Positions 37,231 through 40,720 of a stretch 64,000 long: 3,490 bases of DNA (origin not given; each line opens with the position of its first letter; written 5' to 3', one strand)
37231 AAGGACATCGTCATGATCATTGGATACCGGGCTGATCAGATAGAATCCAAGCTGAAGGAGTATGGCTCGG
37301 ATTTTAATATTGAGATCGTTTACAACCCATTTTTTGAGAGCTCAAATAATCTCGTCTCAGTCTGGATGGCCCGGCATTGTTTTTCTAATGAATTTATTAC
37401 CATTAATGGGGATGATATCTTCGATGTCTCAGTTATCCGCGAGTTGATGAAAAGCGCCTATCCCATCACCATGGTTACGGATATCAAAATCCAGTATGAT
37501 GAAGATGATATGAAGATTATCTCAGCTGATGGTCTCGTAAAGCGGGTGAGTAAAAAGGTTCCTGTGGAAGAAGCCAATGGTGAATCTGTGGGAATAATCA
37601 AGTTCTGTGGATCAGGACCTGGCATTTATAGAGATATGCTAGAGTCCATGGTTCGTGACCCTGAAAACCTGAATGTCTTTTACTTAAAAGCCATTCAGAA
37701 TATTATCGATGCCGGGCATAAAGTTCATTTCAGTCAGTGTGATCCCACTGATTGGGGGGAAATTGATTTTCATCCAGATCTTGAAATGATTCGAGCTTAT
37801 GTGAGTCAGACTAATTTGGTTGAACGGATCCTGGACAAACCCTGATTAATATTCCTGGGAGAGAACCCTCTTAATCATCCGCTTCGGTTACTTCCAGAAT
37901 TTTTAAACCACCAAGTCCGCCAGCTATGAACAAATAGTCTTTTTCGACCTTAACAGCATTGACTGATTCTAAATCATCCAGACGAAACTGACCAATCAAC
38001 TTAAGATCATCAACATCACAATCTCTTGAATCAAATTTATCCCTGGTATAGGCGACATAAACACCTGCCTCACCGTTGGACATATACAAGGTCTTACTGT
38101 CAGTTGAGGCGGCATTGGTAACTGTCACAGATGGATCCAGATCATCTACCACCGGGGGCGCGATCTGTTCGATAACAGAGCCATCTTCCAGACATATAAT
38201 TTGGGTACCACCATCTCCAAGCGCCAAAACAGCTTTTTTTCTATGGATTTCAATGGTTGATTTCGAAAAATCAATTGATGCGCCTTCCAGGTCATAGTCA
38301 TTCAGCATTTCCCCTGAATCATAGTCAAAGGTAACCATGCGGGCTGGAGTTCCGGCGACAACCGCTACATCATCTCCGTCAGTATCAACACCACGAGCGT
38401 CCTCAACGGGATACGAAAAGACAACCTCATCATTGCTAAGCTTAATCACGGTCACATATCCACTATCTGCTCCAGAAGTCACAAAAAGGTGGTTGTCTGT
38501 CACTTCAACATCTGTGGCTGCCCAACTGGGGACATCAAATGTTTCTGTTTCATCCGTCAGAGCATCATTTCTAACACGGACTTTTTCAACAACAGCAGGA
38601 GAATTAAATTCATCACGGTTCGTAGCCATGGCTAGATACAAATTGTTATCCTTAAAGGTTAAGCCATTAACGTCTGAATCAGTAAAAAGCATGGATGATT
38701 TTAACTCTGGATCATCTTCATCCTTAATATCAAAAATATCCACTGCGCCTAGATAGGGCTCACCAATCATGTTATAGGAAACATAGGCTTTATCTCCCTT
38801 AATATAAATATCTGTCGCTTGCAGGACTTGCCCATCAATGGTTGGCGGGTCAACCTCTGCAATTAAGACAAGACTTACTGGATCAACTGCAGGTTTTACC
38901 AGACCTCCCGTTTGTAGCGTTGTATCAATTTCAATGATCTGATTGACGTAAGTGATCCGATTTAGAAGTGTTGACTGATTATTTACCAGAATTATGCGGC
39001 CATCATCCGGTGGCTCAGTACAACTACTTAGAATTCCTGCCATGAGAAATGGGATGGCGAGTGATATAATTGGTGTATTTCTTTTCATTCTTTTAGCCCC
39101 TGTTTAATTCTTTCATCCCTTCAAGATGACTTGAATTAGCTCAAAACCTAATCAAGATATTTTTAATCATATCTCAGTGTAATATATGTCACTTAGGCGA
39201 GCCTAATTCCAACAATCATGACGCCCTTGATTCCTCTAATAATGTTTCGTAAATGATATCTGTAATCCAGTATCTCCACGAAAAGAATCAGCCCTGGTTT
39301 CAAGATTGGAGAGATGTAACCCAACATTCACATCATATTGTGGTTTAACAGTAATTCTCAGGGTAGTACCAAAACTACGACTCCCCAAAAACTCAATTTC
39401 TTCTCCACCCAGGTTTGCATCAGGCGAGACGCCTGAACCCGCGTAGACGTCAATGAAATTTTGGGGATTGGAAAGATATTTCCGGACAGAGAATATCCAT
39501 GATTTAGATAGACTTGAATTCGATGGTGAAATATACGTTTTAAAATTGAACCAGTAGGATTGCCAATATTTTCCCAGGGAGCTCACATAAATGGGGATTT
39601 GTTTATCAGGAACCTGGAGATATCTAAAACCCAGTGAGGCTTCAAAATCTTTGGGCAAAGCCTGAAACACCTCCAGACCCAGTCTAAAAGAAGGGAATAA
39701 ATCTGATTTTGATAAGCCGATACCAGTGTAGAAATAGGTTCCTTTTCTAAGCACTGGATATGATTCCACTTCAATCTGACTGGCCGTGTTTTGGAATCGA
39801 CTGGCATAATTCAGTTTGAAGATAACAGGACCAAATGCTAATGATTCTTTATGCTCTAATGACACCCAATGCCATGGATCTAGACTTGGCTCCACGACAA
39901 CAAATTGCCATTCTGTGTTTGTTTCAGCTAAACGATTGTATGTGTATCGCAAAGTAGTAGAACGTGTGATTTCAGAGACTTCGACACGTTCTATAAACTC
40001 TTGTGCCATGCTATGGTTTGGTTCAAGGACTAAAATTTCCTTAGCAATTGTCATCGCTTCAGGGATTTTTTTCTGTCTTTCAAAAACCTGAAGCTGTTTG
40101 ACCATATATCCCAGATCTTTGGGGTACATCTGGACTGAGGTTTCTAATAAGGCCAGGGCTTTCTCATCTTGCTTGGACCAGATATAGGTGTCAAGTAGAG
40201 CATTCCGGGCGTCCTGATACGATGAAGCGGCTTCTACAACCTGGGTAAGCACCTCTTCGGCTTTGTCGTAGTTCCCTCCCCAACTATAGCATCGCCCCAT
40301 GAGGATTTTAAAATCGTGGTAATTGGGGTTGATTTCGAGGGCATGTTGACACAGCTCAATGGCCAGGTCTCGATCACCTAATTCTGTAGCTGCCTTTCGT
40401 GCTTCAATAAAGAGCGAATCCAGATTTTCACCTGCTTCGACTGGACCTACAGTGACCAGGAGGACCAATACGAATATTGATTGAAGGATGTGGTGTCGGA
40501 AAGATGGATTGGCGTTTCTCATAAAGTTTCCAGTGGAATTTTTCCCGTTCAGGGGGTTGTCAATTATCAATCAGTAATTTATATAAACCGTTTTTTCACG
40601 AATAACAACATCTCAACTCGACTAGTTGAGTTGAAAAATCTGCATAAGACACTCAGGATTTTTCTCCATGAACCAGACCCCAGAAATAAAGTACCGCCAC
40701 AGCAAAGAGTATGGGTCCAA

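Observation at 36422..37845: licD-licC-like pair (phospho-alcohol decoration) preceded by two palindromic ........-core direct repeats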

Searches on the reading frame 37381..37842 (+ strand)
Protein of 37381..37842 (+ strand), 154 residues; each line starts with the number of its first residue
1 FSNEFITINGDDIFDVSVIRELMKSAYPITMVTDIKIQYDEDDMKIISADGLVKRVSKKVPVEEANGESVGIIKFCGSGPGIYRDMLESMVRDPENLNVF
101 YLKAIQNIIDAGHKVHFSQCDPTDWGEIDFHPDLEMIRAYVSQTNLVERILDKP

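Call 80: search_solved_structures(query=A5, max_evalue=10, show_alignments=5)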
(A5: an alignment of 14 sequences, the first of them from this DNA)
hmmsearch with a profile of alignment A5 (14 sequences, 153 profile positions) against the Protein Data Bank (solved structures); distinct sequences matched with E-value up to 10: 5.
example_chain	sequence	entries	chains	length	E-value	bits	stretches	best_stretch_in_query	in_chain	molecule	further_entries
4jd0_A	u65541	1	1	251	1.8e-06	30.9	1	3-141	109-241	Nucleotidyl transferase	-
4ney_A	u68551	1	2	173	0.018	18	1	57-109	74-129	Engineered protein OR277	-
4nez_A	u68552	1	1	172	0.048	16.5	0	72-109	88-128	Engineered protein OR276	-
2xme_A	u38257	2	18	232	0.23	14.3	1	2-61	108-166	CTP-INOSITOL-1-PHOSPHATE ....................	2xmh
4mnd_A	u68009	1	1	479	0.62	12.9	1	2-61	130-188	CTP L-myo-inositol-1-phosphate cytidylyltransferase/CDP-L-myo-inositol myo-inositolphospho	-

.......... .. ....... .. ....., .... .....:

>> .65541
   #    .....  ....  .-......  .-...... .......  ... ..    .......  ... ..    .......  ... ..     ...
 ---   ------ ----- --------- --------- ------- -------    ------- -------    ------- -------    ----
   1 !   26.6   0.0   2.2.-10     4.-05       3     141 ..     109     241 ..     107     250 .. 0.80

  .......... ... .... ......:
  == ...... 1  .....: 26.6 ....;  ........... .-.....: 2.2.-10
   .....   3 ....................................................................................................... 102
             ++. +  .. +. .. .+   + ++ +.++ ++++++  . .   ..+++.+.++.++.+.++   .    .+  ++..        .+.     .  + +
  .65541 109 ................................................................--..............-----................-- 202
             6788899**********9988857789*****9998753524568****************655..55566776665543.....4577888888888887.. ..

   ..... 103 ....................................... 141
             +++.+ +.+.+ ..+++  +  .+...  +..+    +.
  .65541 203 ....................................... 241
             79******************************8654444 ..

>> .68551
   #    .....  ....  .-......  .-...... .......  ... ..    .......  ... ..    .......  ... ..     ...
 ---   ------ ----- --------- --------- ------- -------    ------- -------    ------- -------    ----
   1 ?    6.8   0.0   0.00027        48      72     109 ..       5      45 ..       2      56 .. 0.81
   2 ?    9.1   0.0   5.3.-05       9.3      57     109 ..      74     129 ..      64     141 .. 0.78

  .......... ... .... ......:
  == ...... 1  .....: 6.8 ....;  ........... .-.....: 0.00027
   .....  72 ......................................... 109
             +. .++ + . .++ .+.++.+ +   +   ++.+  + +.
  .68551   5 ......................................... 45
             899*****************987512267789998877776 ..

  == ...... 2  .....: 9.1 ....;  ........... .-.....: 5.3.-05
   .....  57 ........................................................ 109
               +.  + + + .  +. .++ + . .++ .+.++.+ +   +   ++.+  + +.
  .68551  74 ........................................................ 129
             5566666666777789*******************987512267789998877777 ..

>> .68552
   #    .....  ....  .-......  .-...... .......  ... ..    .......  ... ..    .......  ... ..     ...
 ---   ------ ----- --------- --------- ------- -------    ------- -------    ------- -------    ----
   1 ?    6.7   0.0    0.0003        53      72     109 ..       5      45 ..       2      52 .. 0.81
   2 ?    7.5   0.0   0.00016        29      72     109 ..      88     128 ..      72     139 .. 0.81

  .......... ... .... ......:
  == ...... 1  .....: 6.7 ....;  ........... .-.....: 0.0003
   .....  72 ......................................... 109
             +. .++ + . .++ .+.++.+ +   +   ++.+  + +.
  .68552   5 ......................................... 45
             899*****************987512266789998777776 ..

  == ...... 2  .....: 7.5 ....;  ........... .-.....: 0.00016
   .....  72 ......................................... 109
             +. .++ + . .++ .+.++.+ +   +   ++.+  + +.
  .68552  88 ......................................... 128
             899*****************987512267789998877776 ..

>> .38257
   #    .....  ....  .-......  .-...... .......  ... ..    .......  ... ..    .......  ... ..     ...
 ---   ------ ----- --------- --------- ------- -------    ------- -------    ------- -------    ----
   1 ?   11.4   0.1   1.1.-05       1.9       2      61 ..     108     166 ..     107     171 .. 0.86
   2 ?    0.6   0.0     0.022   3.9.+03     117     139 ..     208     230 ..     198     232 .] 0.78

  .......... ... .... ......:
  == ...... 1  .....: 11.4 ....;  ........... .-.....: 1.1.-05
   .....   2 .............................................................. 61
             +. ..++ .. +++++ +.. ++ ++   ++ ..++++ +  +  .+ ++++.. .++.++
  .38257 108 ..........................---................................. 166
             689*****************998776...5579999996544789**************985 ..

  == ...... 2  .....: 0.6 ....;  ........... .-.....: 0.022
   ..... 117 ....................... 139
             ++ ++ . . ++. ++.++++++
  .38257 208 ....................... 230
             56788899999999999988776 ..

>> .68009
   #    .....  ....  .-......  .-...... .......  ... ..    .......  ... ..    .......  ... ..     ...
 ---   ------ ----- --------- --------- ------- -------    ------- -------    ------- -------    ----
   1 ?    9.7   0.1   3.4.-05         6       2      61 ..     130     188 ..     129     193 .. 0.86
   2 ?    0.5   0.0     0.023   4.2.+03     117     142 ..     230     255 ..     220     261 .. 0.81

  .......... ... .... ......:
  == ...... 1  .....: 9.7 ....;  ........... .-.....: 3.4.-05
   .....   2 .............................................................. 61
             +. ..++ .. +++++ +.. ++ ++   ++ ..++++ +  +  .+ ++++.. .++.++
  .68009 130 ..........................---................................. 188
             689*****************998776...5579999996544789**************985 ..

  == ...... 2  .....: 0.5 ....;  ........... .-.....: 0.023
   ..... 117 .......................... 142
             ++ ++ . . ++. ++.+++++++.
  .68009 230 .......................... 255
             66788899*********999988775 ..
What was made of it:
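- On LicC, CTP:phosphocholine cytidylyltransferase (Lic-1 pathway): Only IPCT 4jd0 is significant (call 80).
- Closest known: Lic-1 pathway, LicC + LicD. Different: The substrate half is unlike LicC (call 80).
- Closest known: CTP:inositol-1-phosphate cytidylyltransferases. Same: These are the only solved proteins that match the substrate half (call 80).
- The C-terminal-half profile hits only T. maritima IPCT 4jd0 (E 1.8e-6), then A. fulgidus IPCT weakly; LicC and PntC are absent even at E<=10 (call 80). The substrate half does not match LicC at all (call 80). The C-terminal-half profile does not hit PntC (call 80).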

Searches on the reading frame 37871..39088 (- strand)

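Call 7: search_protein_families(library=pfam, proteins=[window:37871-39088:-], max_evalue=0.01)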
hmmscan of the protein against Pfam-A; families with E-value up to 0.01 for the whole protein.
window:37871-39088:- (405 aa): 1 family
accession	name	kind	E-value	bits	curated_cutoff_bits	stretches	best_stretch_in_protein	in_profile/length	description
PF13360.13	PQQ_2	-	0.0044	17.1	27.6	1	194-344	29-182/233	Outer membrane protein assembly factor BamB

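Call 8: search_protein_families(library=ncbifam, proteins=[window:37871-39088:-], max_evalue=0.01)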
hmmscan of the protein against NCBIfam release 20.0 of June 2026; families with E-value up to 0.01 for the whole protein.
window:37871-39088:- (405 aa): 0 families

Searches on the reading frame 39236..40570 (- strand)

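Call 7: search_protein_families(library=pfam, proteins=[window:39236-40570:-], max_evalue=0.01)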
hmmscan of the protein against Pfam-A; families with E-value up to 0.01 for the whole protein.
window:39236-40570:- (444 aa): 11 families
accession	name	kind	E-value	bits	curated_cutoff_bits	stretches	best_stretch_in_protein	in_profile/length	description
PF19413.5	YaiO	-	3.2e-50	171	23.9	1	222-384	9-172/173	YaiO membrane beta barrel domain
PF14559.12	TPR_19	-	5.6e-17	62.3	25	2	63-115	3-55/68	Tetratricopeptide repeat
PF07719.23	TPR_2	-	3.5e-10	39.6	27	0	61-84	11-34/34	Tetratricopeptide repeat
PF13428.12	TPR_14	-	1e-09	38.5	23.5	0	121-156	3-38/44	Tetratricopeptide repeat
PF00515.34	TPR_1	-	8.4e-09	35.3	27.8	1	61-84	11-34/34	Tetratricopeptide repeat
PF13181.12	TPR_8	-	1.1e-07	31.9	25.7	0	61-84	11-34/34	Tetratricopeptide repeat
PF13174.12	TPR_6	-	1.7e-06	28.7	26.3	0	91-113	6-28/33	Tetratricopeptide repeat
PF13424.12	TPR_12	-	8.8e-06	26.3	30.1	0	62-115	14-75/77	Tetratricopeptide repeat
PF25062.1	ARM_TT21_N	-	8.9e-05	22.8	40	1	90-189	105-204/222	Tetratricopeptide repeat protein 21 N-terminal ARM repeat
PF13176.12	TPR_7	-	0.00037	20.8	27.9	0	90-120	4-34/36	Tetratricopeptide repeat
PF13432.12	TPR_16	-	0.0014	19.4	32.7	0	99-152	11-64/65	Tetratricopeptide repeat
